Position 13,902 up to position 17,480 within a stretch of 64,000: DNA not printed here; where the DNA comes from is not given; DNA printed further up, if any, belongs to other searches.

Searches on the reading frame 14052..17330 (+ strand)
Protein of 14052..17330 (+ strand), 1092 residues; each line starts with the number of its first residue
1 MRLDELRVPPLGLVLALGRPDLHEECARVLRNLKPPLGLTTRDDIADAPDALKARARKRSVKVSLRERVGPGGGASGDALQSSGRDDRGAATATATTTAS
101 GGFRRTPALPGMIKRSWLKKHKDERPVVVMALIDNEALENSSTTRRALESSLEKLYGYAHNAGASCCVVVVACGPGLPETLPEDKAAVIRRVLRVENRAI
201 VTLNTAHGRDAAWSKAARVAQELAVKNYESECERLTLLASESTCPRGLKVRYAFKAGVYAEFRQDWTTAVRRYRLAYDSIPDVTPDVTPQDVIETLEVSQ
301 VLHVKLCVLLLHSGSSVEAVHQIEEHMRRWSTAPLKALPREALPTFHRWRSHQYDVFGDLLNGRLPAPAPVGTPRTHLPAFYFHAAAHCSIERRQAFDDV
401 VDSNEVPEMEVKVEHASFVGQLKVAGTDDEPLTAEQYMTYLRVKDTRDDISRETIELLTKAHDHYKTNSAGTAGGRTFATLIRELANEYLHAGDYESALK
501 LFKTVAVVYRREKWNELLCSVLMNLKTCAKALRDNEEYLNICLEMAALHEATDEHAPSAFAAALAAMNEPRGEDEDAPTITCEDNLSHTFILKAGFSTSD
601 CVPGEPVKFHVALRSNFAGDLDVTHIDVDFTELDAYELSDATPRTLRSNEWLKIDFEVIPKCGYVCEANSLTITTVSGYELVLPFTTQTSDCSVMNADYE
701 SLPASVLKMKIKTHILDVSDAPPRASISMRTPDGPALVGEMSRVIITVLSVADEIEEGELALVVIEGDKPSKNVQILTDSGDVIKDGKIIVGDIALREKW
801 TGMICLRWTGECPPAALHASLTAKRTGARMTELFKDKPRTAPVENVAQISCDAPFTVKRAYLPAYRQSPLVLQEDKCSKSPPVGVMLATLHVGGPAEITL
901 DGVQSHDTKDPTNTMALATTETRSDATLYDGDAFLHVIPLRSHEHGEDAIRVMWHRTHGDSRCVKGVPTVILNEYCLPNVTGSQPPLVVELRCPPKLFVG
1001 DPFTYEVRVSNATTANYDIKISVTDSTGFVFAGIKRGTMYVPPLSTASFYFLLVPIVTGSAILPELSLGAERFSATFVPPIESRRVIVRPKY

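Call 62: search_protein_families(library=pfam, proteins=[window:14052-17330:+], max_evalue=0.00001)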
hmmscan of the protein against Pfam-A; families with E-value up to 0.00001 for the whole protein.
window:14052-17330:+ (1092 aa): 1 family
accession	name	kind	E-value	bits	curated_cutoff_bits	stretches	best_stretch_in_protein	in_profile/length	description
PF11817.14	Foie-gras_1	-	1.9e-30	106.9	23.3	1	295-547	5-256/257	Foie gras liver health family 1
